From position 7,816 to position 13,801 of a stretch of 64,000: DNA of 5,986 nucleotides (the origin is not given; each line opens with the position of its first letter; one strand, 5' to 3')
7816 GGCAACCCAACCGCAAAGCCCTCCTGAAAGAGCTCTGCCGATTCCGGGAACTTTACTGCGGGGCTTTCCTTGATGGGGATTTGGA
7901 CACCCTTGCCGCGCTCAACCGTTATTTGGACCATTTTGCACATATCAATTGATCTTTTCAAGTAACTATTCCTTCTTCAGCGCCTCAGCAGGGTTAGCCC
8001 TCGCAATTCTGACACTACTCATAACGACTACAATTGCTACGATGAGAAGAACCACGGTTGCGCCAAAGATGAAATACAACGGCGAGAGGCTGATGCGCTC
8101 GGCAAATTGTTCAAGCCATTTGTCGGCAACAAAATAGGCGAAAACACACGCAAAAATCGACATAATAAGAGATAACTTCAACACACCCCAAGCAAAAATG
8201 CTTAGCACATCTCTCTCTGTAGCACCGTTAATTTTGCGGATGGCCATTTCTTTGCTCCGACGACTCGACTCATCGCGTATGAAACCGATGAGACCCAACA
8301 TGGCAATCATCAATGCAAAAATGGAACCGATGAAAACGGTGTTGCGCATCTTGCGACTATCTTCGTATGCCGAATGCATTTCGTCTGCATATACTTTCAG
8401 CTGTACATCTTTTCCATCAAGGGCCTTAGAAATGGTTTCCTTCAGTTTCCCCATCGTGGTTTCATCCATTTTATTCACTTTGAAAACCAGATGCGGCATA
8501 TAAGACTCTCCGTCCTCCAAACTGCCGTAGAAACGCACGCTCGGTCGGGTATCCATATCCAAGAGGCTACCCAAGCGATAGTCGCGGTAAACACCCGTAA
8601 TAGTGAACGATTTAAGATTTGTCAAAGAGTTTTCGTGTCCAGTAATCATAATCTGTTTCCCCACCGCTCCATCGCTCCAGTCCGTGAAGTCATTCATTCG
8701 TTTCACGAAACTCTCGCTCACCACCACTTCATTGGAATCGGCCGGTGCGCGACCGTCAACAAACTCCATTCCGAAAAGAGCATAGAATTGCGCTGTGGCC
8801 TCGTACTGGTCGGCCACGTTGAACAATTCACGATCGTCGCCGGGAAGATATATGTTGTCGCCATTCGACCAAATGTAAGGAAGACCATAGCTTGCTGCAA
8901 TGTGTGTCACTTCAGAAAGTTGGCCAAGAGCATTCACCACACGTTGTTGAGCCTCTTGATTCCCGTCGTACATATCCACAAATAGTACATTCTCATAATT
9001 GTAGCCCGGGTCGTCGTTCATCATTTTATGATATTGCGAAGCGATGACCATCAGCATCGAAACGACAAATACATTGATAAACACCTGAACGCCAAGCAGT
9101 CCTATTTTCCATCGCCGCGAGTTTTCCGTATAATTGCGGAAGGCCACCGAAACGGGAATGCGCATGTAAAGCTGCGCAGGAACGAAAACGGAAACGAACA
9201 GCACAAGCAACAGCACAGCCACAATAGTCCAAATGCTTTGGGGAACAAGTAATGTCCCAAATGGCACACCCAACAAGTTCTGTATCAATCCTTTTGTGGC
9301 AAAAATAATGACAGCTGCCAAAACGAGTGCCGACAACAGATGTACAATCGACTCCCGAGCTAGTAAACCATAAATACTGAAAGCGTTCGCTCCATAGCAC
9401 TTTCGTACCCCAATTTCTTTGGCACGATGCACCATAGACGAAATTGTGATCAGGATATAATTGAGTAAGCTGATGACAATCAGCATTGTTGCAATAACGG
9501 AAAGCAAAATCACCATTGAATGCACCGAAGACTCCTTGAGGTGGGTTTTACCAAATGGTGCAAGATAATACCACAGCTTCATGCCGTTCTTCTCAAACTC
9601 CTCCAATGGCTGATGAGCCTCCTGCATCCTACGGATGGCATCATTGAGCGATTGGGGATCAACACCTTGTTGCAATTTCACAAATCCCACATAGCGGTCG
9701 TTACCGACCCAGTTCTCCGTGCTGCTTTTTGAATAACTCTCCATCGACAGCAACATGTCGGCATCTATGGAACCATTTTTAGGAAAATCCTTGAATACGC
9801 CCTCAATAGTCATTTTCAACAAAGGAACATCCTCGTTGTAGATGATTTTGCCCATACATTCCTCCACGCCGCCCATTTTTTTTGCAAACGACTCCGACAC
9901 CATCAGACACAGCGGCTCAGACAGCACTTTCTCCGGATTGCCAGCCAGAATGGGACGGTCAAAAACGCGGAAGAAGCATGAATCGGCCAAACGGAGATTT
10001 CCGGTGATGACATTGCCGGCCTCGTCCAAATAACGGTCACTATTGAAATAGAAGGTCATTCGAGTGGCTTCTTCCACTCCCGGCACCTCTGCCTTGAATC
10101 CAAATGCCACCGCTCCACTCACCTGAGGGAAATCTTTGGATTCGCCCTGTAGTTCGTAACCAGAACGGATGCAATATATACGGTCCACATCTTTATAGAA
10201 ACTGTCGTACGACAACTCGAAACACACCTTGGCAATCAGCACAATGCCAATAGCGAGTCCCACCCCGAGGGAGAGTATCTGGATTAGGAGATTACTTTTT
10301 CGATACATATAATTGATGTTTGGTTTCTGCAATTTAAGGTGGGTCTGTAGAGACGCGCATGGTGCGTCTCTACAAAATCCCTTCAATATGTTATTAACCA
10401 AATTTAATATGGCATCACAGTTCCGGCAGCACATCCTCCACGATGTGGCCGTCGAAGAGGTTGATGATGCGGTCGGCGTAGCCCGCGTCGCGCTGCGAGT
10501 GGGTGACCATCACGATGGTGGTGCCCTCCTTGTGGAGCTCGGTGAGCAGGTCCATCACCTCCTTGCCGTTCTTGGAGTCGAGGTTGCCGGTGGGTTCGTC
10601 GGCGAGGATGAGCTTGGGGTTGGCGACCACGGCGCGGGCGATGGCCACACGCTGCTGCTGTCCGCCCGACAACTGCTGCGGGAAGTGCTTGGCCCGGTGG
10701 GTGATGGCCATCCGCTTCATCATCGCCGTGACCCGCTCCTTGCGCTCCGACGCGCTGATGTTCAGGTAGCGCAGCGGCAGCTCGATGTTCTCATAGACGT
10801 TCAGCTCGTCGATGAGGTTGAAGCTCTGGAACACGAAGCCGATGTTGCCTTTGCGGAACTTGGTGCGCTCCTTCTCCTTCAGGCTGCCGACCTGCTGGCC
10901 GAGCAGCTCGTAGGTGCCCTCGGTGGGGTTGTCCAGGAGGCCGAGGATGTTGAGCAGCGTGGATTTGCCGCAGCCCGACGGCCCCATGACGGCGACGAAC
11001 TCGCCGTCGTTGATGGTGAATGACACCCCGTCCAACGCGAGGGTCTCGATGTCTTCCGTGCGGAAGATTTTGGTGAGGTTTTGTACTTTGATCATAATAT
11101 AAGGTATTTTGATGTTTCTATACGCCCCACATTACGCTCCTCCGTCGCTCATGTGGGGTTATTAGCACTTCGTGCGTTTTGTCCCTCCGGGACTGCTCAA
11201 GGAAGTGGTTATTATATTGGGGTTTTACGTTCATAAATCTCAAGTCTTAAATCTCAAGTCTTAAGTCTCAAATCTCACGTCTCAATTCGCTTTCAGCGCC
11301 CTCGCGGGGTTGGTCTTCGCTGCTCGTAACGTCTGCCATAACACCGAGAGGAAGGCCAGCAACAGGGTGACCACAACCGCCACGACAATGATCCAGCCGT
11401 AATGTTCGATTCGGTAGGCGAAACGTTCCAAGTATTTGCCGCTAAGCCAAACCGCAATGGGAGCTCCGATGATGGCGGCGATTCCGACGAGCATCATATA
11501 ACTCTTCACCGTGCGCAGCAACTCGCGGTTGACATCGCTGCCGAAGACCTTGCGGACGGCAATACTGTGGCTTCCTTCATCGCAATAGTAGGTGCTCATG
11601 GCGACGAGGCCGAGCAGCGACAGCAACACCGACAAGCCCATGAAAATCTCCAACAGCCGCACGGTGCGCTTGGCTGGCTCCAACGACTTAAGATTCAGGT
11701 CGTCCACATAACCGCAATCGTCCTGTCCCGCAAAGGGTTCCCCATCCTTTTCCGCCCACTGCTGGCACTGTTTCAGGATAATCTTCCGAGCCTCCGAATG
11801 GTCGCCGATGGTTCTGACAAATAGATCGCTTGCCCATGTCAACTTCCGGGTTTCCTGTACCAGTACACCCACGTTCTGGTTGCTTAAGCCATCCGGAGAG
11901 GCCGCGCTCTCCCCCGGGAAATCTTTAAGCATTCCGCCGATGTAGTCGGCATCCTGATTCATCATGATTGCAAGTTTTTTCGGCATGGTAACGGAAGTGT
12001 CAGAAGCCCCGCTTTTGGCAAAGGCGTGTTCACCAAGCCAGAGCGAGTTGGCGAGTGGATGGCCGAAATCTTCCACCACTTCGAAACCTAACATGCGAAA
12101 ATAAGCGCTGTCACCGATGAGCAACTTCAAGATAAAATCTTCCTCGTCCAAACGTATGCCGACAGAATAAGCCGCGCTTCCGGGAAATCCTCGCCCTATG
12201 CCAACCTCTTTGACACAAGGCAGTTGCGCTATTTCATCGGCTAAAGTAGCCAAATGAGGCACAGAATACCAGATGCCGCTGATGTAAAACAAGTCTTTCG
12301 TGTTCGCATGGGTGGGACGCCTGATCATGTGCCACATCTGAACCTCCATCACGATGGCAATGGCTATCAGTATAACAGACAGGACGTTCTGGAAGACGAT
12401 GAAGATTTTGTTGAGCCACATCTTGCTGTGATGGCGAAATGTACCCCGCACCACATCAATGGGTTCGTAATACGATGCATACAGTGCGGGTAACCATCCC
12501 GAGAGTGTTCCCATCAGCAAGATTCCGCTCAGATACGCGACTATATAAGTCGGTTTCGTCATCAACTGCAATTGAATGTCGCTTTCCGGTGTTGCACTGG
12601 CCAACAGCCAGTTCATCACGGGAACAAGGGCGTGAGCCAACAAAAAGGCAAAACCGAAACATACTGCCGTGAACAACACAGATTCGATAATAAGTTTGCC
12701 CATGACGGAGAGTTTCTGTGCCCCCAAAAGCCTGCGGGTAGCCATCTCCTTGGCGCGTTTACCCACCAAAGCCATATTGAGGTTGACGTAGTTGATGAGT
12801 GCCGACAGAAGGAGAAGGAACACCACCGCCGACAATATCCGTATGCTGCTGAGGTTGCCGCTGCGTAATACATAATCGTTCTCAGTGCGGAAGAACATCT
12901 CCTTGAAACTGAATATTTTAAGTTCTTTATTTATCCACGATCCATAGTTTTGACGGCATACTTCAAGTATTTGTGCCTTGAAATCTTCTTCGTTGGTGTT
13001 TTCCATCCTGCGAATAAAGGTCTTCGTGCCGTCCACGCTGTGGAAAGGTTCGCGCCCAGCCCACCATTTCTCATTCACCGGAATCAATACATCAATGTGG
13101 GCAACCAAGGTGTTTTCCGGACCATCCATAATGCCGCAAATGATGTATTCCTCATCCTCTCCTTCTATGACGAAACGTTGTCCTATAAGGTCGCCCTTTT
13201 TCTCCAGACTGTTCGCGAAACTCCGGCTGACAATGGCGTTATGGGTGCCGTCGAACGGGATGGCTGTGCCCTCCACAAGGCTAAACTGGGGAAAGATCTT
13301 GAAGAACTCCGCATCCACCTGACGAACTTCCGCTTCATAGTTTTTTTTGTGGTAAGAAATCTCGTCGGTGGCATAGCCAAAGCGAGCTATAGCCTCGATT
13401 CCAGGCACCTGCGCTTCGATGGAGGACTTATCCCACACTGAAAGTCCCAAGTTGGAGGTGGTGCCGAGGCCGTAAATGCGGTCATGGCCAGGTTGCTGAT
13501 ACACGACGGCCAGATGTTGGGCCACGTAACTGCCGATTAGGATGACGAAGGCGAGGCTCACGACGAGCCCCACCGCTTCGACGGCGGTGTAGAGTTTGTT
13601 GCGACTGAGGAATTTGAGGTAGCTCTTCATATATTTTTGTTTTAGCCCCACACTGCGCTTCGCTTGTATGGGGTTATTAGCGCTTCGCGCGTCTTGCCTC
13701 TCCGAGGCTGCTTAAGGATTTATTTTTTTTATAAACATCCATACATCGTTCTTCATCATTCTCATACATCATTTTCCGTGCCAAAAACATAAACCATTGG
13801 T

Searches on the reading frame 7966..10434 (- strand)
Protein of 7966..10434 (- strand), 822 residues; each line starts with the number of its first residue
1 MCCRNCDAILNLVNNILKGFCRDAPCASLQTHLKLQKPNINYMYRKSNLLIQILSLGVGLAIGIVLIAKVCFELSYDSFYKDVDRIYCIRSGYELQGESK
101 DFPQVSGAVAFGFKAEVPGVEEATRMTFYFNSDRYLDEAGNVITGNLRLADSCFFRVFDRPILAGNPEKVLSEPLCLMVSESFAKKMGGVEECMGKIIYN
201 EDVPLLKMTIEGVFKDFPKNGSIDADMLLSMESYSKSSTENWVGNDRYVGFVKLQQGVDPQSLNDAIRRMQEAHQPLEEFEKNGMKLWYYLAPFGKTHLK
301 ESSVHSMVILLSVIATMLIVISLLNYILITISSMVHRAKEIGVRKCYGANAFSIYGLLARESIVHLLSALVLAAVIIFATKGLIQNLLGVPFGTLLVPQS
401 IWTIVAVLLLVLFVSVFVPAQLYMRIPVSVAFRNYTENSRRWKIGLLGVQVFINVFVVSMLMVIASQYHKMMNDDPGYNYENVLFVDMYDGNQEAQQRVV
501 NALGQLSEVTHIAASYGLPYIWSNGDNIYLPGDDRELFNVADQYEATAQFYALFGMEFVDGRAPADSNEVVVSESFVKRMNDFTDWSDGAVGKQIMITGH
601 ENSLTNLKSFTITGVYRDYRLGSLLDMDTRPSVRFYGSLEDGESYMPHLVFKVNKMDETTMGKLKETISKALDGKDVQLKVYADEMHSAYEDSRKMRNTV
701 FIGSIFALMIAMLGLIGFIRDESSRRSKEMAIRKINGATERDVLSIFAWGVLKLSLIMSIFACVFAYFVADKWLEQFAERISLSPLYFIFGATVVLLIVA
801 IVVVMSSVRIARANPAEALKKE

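Call 6: search_protein_families(library=pfam, proteins=[window:7966-10434:-])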
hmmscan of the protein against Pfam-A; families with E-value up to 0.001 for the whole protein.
window:7966-10434:- (822 aa): 2 families
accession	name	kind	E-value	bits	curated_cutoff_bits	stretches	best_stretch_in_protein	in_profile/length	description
PF12704.14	MacB_PCD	-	1.3e-22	81.5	27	2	54-269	8-206/207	MacB-like periplasmic core domain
PF02687.27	FtsX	-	8.9e-20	71.4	25.5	2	702-815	2-120/120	FtsX-like permease C-terminal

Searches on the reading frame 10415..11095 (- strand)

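Call 6: search_protein_families(library=pfam, proteins=[window:10415-11095:-])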
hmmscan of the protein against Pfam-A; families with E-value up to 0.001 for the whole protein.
window:10415-11095:- (226 aa): 4 families
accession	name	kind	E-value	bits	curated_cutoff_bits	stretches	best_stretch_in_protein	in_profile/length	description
PF00005.33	ABC_tran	-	1.6e-37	129.6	25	1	21-169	1-136/137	ABC transporter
PF13304.12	AAA_21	-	6.3e-08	33.5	27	0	33-89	1-67/304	AAA domain, putative AbiEii toxin, Type IV TA system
PF02463.25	SMC_N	-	2.9e-07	30.6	40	1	31-214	24-212/220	RecF/RecN/SMC N terminal domain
PF03193.22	RsgA_GTPase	-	0.0003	21.1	30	0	21-51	97-126/174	RsgA GTPase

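Call 58: search_protein_families(library=ncbifam, proteins=[window:10415-11095:-], max_evalue=1e-10)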
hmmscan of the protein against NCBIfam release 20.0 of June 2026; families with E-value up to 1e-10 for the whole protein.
window:10415-11095:- (226 aa): 180 families (the best 25 are shown)
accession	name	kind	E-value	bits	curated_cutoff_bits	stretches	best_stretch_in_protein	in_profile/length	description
NF038007.1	ABC_ATP_DarD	equivalog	1.2e-85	286.5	375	1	1-218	1-218/218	darobactin export ABC transporter ATP-binding protein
TIGR03608.1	L_ocin_972_ABC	subfamily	8.9e-69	231.1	254.85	1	5-213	2-206/206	putative bacteriocin export ABC transporter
NF007826.0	PRK10535.1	equivalog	1.3e-66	225.2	966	1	2-221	5-224/648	macrolide ABC transporter ATP-binding protein/permease MacB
TIGR02211.1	LolD_lipo_ex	equivalog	2.5e-66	223.4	307.75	1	1-219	1-220/221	lipoprotein-releasing ABC transporter ATP-binding protein LolD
TIGR02673.1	FtsE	equivalog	1e-64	218.1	264.85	1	1-213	1-210/214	cell division ATP-binding protein FtsE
TIGR02982.1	heterocyst_DevA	subfamily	1.3e-62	211.3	295.8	1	2-218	2-219/220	ABC exporter ATP-binding subunit, DevA family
NF007879.0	PRK10584.1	equivalog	1.1e-60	205.2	336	1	2-221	7-227/228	putative ABC transporter ATP-binding protein YbbA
NF008639.0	PRK11629.1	equivalog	3.1e-57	193.7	360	1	2-221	7-227/234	lipoprotein-releasing ABC transporter ATP-binding protein LolD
NF040933.2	ABC_arch_GlcV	equivalog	4.2e-55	187.1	450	1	2-219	3-221/357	glucose ABC transporter ATP-binding protein GlcV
TIGR02315.1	ABC_phnC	equivalog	4.3e-53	180.2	266.1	1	1-221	1-227/243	phosphonate ABC transporter ATP-binding protein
TIGR03265.1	PhnT2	equivalog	7.3e-52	176.7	457.7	1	2-219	5-214/353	putative 2-aminoethylphosphonate ABC transporter ATP-binding protein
TIGR00968.1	3a0106s01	subfamily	1.1e-49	169.1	342.75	1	2-219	1-210/237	sulfate ABC transporter ATP-binding protein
NF006987.0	PRK09452.1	equivalog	4e-49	167.3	482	1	2-222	18-230/378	spermidine/putrescine ABC transporter ATP-binding protein PotA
TIGR02314.1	ABC_MetN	equivalog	7e-48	163.4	499.7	1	1-200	1-200/343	methionine ABC transporter ATP-binding protein MetN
NF007027.0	PRK09493.1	equivalog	1.6e-47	161.9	379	1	1-224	1-220/240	glutamine ABC transporter ATP-binding protein GlnQ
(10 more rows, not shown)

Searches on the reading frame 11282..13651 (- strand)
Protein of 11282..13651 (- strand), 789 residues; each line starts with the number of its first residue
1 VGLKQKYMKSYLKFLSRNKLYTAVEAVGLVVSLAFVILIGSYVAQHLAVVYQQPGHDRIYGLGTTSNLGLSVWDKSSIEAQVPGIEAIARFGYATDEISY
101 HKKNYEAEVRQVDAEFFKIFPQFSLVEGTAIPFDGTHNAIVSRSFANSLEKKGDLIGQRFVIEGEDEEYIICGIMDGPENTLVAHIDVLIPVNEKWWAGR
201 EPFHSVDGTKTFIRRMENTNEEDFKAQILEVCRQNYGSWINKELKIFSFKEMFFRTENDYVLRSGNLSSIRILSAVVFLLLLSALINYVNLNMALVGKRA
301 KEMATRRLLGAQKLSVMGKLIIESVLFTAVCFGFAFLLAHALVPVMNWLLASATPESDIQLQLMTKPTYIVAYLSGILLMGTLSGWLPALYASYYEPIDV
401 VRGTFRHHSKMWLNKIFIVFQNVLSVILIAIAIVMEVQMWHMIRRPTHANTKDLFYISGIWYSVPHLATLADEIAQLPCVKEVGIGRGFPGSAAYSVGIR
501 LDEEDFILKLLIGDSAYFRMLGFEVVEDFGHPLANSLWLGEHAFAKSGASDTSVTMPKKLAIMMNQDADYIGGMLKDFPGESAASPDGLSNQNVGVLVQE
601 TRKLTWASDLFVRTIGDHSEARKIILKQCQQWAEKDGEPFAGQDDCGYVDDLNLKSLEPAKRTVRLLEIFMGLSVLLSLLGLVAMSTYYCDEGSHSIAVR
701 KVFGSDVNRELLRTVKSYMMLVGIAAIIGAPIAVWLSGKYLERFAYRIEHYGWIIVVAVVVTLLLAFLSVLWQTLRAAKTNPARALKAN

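Call 6: search_protein_families(library=pfam, proteins=[window:11282-13651:-])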
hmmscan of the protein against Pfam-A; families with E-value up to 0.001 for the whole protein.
window:11282-13651:- (789 aa): 2 families
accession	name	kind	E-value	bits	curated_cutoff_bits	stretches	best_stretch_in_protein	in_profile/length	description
PF02687.27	FtsX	-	2.4e-20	73.2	25.5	2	275-396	2-119/120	FtsX-like permease C-terminal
PF12704.14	MacB_PCD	-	1.8e-14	55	27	1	26-227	5-203/207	MacB-like periplasmic core domain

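Call 58: search_protein_families(library=ncbifam, proteins=[window:11282-13651:-], max_evalue=1e-10)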
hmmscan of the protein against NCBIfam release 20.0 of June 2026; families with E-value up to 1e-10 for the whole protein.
window:11282-13651:- (789 aa): 1 family
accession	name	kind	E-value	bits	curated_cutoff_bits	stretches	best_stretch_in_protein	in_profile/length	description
TIGR03434.1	ADOP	subfamily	1.5e-37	129.2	622.3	1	269-788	270-802/803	ADOP family duplicated permease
